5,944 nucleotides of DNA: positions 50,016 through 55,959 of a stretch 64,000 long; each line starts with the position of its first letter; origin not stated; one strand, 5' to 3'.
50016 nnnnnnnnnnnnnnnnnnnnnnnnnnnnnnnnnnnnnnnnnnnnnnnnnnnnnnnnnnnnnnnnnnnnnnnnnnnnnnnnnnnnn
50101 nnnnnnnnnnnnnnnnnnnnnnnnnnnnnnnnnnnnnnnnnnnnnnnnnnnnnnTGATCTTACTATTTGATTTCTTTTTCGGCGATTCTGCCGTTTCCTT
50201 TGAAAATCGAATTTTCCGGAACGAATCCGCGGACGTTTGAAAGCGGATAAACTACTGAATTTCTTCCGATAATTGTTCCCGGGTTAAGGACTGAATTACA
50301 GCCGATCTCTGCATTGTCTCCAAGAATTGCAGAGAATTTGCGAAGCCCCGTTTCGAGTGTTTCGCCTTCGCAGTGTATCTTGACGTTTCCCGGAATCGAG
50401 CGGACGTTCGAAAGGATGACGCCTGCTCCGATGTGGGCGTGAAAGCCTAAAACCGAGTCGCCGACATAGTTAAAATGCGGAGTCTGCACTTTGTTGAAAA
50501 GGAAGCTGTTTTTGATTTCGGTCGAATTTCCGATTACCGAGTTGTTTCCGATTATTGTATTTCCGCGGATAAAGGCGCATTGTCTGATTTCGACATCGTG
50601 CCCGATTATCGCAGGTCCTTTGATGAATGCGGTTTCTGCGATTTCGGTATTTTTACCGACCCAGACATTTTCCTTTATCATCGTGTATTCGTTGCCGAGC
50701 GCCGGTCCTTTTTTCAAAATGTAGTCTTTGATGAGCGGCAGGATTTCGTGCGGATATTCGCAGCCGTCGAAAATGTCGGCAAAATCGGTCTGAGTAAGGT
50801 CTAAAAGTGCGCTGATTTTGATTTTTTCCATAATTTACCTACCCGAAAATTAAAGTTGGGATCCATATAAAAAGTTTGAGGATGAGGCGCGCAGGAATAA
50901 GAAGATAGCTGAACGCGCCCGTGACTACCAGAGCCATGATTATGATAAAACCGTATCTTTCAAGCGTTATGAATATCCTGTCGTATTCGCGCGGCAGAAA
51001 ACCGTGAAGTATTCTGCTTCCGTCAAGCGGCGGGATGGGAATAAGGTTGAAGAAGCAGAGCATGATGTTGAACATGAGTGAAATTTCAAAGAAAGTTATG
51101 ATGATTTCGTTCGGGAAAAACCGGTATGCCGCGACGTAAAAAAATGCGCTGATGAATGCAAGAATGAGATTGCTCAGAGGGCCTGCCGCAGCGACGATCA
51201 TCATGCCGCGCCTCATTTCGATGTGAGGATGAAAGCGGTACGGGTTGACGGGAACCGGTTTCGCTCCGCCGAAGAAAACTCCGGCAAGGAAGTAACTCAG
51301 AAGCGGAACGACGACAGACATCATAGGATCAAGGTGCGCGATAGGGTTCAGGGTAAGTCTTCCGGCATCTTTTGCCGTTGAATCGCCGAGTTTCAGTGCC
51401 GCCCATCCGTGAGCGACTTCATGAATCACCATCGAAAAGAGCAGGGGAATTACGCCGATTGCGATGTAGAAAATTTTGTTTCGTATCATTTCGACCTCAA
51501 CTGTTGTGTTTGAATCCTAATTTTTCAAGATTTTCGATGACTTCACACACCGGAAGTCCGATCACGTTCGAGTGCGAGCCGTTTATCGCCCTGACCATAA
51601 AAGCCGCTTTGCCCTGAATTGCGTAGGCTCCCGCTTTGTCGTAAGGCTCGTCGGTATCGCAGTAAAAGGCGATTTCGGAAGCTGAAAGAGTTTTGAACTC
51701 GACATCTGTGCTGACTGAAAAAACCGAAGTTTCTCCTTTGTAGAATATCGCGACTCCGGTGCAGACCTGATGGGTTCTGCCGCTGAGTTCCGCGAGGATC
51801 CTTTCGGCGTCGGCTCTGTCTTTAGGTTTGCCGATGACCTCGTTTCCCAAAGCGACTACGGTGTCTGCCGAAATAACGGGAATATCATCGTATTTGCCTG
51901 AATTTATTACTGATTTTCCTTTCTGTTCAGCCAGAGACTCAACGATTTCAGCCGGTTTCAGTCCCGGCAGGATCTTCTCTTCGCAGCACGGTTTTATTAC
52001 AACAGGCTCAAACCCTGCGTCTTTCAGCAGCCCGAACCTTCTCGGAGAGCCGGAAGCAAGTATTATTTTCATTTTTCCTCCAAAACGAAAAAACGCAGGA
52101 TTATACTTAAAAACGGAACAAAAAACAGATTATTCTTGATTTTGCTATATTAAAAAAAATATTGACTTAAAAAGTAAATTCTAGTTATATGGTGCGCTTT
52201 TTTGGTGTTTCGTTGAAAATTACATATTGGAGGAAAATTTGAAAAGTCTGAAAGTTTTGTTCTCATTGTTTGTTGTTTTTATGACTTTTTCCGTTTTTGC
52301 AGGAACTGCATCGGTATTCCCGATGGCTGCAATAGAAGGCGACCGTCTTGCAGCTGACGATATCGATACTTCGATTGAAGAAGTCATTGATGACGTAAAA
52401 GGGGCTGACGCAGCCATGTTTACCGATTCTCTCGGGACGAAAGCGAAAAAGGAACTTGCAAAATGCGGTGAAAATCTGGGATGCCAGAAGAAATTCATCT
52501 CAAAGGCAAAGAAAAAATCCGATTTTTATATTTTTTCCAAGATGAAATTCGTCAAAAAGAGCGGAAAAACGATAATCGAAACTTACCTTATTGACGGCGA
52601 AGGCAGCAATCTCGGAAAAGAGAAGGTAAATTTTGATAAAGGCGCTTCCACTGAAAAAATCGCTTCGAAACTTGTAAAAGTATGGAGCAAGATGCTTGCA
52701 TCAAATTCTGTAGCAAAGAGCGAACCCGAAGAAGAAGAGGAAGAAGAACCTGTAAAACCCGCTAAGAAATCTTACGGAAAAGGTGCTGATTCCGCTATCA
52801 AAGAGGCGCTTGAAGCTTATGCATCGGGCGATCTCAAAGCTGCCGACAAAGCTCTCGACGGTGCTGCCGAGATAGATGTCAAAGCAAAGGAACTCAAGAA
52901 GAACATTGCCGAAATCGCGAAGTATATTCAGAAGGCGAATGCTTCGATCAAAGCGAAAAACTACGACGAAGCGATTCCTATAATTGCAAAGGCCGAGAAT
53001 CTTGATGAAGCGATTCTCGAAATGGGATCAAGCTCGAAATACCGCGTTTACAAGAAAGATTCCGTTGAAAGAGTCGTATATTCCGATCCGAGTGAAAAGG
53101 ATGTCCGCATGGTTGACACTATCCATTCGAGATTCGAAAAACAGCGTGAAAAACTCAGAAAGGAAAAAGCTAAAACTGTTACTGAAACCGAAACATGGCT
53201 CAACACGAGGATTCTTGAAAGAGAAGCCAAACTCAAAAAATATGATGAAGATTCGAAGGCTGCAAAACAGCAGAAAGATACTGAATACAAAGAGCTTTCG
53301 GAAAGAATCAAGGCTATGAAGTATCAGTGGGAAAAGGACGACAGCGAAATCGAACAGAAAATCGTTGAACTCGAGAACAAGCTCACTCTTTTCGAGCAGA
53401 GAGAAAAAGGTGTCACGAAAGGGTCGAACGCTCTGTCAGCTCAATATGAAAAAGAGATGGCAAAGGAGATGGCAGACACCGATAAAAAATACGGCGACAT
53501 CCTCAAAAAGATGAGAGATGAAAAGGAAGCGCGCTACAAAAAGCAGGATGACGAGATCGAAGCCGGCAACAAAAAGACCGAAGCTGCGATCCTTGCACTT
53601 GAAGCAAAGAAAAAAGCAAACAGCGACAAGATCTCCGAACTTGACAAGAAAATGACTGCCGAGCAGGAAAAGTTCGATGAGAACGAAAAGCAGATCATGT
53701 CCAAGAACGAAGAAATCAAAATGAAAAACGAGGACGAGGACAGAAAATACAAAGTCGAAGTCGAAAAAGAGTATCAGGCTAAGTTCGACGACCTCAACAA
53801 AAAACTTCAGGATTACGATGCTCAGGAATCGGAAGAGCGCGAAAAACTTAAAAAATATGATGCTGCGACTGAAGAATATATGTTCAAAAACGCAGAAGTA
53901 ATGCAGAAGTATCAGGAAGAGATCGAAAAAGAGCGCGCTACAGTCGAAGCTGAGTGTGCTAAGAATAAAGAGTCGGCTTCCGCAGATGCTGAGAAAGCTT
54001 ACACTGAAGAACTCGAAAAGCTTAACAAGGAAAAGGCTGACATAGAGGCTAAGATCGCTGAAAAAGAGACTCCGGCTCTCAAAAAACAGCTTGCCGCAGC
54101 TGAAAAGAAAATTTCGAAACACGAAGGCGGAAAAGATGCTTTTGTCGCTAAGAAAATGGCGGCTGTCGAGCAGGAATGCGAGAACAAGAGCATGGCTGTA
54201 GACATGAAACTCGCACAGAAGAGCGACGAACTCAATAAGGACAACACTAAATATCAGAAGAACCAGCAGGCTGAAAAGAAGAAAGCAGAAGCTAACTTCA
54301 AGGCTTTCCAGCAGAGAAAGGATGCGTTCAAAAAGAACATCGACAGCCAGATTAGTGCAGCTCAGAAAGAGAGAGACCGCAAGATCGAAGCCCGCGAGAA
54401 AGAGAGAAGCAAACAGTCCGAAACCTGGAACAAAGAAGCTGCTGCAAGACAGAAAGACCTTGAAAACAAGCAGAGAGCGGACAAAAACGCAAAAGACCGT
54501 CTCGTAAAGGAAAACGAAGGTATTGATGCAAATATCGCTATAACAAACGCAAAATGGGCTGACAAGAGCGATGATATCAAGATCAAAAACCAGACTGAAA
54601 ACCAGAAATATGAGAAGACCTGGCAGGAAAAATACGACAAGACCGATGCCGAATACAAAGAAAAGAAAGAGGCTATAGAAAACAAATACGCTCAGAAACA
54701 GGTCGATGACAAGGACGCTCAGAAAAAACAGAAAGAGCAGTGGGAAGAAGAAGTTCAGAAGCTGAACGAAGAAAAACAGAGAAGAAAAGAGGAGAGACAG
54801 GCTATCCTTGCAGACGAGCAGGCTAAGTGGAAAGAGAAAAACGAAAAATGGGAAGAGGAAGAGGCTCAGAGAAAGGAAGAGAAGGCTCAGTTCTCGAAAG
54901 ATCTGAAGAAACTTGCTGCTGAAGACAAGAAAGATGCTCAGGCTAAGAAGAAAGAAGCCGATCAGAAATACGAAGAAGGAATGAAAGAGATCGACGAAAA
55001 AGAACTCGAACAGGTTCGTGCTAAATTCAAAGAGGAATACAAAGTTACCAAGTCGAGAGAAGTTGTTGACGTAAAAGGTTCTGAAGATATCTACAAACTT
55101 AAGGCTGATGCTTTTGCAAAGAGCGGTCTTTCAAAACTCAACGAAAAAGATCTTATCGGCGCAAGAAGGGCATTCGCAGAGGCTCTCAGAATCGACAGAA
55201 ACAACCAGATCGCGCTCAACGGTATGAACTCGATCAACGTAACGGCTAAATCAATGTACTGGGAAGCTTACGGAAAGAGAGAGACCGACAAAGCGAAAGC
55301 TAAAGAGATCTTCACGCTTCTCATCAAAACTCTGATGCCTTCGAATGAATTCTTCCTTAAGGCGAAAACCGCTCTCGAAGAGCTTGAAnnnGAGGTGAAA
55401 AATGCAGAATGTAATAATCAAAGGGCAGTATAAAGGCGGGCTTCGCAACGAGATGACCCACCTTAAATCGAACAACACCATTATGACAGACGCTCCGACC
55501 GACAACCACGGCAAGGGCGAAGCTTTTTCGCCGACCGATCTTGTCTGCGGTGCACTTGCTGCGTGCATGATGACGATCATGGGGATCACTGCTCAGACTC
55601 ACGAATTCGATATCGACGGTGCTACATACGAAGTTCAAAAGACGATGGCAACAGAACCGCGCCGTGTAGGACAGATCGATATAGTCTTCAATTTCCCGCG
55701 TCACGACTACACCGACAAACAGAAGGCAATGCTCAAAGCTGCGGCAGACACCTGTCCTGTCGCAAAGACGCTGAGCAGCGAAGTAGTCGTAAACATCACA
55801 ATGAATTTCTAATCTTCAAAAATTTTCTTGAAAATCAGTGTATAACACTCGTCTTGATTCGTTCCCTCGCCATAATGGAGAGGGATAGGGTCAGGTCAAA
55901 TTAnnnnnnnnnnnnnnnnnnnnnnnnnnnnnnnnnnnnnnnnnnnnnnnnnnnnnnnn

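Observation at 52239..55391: Secreted protein with a ~48-nm antiparallel coiled-coil hairpin, a central Pro turn and a symmetric Cys clamp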

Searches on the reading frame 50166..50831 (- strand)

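Call 25: search_protein_families(library=pfam, proteins=[window:50166-50831:-], max_evalue=0.001)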
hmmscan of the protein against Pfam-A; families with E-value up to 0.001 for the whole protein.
window:50166-50831:- (222 aa): 4 families
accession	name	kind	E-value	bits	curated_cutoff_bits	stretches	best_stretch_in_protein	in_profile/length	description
PF00132.30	Hexapep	-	6.8e-18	64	27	2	168-201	2-35/36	Bacterial transferase hexapeptide (six repeats)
PF25084.1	LbH_EIF2B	-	5e-16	59.1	54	1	53-153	1-100/105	EIF2B subunit epsilon LbH domain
PF14602.12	Hexapep_2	-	6.3e-05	23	27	0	169-194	3-26/34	Hexapeptide repeat of succinyl-transferase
PF24894.1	Hexapep_GlmU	-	6.5e-05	23.4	23.3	0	91-143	18-69/104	GlmU-like, C-terminal hexapeptide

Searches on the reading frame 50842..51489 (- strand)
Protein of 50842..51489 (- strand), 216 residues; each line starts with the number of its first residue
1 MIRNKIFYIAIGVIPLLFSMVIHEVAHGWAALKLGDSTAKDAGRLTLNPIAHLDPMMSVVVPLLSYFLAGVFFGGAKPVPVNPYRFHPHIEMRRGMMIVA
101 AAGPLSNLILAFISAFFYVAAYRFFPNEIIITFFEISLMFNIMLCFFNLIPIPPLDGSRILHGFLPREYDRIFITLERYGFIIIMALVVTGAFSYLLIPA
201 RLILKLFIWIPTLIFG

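Call 25: search_protein_families(library=pfam, proteins=[window:50842-51489:-], max_evalue=0.001)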
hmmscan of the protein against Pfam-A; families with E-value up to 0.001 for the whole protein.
window:50842-51489:- (216 aa): 1 family
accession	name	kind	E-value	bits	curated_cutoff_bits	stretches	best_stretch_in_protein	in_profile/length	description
PF02163.28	Peptidase_M50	-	2.1e-13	50.6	27.2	1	129-185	158-219/221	Peptidase family M50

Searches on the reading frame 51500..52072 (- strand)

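Call 25: search_protein_families(library=pfam, proteins=[window:51500-52072:-], max_evalue=0.001)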
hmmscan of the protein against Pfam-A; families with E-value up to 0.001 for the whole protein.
window:51500-52072:- (191 aa): 1 family
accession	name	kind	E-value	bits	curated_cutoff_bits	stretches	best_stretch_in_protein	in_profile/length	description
PF02545.19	Maf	-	5.2e-55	186.4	27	1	2-184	1-186/187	Maf-like protein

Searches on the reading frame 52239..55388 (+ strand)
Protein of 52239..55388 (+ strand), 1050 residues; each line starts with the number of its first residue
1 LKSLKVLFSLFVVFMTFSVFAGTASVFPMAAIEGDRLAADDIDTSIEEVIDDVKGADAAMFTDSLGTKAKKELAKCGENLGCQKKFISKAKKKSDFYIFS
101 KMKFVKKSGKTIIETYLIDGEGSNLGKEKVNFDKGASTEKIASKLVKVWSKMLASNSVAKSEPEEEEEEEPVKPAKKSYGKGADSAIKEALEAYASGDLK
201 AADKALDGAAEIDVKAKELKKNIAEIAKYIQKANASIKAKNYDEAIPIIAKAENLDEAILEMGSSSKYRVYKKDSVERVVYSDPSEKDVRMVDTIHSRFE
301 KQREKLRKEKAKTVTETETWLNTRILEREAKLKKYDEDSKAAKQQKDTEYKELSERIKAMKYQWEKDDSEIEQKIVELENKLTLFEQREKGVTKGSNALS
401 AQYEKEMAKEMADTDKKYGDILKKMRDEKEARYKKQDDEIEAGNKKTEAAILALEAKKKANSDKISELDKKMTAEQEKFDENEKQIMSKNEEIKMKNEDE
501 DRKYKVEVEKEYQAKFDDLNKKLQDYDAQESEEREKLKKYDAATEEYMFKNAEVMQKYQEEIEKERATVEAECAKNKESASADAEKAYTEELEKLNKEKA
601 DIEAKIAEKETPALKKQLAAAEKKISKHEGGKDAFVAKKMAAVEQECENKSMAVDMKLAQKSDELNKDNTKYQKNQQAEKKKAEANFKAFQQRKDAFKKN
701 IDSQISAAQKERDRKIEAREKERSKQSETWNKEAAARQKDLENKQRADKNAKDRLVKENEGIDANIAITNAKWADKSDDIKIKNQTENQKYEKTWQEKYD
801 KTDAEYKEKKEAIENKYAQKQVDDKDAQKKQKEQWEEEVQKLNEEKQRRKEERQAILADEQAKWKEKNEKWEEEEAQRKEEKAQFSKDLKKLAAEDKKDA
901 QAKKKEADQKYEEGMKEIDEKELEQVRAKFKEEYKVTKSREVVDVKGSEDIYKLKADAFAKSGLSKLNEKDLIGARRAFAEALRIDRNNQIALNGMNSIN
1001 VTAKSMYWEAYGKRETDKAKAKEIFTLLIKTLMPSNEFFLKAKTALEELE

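Call 4: search_protein_families(library=pfam, proteins=[window:52239-55388:+], max_evalue=1)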
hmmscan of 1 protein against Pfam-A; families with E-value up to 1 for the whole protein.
window:52239-55388:+ (1050 aa): 0 families

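Call 5: search_protein_families(library=ncbifam, proteins=[window:52239-55388:+], max_evalue=1)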
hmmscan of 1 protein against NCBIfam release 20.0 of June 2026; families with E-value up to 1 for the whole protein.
window:52239-55388:+ (1050 aa): 1 family
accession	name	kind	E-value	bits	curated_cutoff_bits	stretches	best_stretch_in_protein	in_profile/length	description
NF002024.0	PRK00846.1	equivalog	0.11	12.7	90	0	361-399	2-37/78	hypothetical protein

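Call 6: search_solved_structures(query=window:52239-55388:+, max_evalue=1)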
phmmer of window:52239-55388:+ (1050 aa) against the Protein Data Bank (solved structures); distinct sequences matched with E-value up to 1: 0.

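Call 7: find_homologous_proteins(query=window:52239-55388:+, region=1-1050)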
Query window:52239-55388:+, residues 1-1050 (1050 aa): 55 proteins with E <= 0.001 among 8000 candidates.
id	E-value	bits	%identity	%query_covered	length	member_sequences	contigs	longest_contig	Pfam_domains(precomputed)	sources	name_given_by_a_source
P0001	0.0e+0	1980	93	100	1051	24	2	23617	-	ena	-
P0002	0.0e+0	1963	92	100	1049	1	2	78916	-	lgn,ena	-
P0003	0.0e+0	1961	91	100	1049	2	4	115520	-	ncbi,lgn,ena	-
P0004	0.0e+0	1952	91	100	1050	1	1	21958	-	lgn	-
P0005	0.0e+0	1952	91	100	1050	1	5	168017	-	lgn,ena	-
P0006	0.0e+0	1952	91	100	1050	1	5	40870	-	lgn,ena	-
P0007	0.0e+0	1951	91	100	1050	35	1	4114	-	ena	-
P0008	0.0e+0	1947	91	100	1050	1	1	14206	-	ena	-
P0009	0.0e+0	1947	91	100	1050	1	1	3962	-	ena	-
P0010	0.0e+0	1944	91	100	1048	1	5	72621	-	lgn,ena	-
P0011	0.0e+0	1924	90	100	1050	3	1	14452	-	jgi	-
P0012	0.0e+0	1918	89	100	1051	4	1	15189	-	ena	-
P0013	0.0e+0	1912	90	99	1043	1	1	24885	-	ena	-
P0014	0.0e+0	1909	89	99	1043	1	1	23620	-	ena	-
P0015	0.0e+0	1909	89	100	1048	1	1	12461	-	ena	-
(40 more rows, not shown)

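Call 10: find_related_loci(query=window:52239-55388:+, collection=genome_contigs, flank=6000)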
Query window:52239-55388:+ (1050 aa) in genome_contigs; peptide patterns used: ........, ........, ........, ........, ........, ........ (x = any residue, [..] = any of these).
108 stretches matched a pattern; 33 encode a relative of the query (tblastn E <= 1e-3); 31 distinct loci.
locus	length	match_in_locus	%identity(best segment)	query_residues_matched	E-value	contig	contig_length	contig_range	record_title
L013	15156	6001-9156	96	1-1050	0e+0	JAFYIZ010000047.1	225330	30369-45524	Bacterium isolate RGIG7134 Water_buffalos_Abomasum-4__c1056816, whole genome shotgun sequence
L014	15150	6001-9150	93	1-1050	0e+0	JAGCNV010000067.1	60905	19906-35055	Bacterium isolate RGIG9961 Yak_Reticulum-2__c724476, whole genome shotgun sequence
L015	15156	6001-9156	88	1-1050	0e+0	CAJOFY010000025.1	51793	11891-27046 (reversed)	uncultured bacterium isolate Red_deer_3_mag_66 genome assembly, contig: scaffold_1740, whole genome shotgun sequence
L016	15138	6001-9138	88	1-1050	0e+0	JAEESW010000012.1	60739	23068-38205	MAG: bacterium isolate Tb.RUG.391 NODE_1481_length_60739_cov_1.474444, whole genome shotgun sequence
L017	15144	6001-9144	80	1-1050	0e+0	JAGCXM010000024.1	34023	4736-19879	Bacterium isolate RGIG10212 Yak_Rumen-5__c1084571, whole genome shotgun sequence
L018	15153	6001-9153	89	1-1050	0e+0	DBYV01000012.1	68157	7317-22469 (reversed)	MAG TPA_asm: bacterium UBP6_UBA1177 isolate UBA1177 UBA1177_contig_756, whole genome shotgun sequence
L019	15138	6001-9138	90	1-1050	0e+0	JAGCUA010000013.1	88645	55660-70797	Bacterium isolate RGIG10122 Yak_Rumen-4__c457168, whole genome shotgun sequence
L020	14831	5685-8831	91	1-1050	0e+0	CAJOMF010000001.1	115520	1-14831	uncultured bacterium isolate Reindeer_2_mag_13 genome assembly, contig: scaffold_20, whole genome shotgun sequence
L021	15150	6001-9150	69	1-1050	0e+0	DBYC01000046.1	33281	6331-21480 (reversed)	MAG TPA_asm: bacterium UBP6_UBA1196 isolate UBA1196 UBA1196_contig_121691, whole genome shotgun sequence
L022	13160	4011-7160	67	1-1050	0e+0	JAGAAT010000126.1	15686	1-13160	Bacterium isolate RGIG8272 Water_buffalos_Rumen-5__c1545121, whole genome shotgun sequence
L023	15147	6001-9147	93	1-1050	0e+0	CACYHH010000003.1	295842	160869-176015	MAG: uncultured Spirochaetales bacterium isolate RUG11946 genome assembly, contig: RUG11946_asm_3, whole genome shotgun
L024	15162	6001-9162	83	1-1050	0e+0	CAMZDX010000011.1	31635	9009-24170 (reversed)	MAG TPA_asm: uncultured bacterium isolate SRR10912534_bin.77_metaWRAP_v1.3_MAG genome assembly, contig: ERZ14210014.1603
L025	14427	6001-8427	33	4-822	3e-82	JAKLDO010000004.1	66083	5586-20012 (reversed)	MAG: bacterium isolate RA.bin111 RA.bin111_4, whole genome shotgun sequence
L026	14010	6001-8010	34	4-664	3e-80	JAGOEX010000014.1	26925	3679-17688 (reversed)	Bacterium isolate Go_SlDig_bin_48 Go_SlDig_4897_length_26925_cov_11.763676, whole genome shotgun sequence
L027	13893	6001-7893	36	4-629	1e-78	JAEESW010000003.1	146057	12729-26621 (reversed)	MAG: bacterium isolate Tb.RUG.391 NODE_217_length_146057_cov_1.645351, whole genome shotgun sequence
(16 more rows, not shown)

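Call 18: find_homologous_proteins(query=A1, max_evalue=0.00001)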
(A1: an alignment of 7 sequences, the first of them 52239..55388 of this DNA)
Query A1 (7 sequences) (1050 aa, profile of the alignment): 49 proteins with E <= 0.00001 among 8000 candidates.
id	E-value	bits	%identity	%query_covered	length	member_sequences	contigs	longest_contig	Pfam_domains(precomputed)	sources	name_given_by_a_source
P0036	0.0e+0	1660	54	99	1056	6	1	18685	-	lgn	-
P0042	0.0e+0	1623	52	100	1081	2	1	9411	-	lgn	-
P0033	0.0e+0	1575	68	100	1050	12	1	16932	-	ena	-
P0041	0.0e+0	1566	52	100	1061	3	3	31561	-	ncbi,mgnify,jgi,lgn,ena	mgnify:CR=1 FL=1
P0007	0.0e+0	1532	91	100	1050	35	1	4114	-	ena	-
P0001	0.0e+0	1532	93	100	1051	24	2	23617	-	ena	-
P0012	0.0e+0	1530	89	100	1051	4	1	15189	-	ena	-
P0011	0.0e+0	1527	90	100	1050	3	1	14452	-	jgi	-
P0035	0.0e+0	1521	67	100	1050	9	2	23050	-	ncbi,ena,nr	ncbi:hypothetical protein J5834_04770 [bacterium]|nr:hypothetical protein [bacterium]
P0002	0.0e+0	1520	92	100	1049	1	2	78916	-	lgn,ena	-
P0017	0.0e+0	1519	88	100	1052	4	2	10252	-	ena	-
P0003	0.0e+0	1519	91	100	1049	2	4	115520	-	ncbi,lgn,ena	-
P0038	0.0e+0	1518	52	100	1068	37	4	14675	-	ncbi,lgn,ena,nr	ncbi:MAG TPA: hypothetical protein PKN76_05020 [bacterium]|nr:hypothetical protein [bacterium]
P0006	0.0e+0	1516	91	100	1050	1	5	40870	-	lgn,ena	-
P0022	0.0e+0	1515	89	99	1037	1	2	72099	-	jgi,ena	-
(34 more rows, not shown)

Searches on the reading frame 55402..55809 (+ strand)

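Call 25: search_protein_families(library=pfam, proteins=[window:55402-55809:+], max_evalue=0.001)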
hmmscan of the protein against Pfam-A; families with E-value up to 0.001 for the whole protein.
window:55402-55809:+ (136 aa): 1 family
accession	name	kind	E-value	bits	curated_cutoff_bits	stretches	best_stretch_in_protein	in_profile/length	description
PF02566.24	OsmC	-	2.1e-15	57.4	27.5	1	37-132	1-99/100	OsmC-like protein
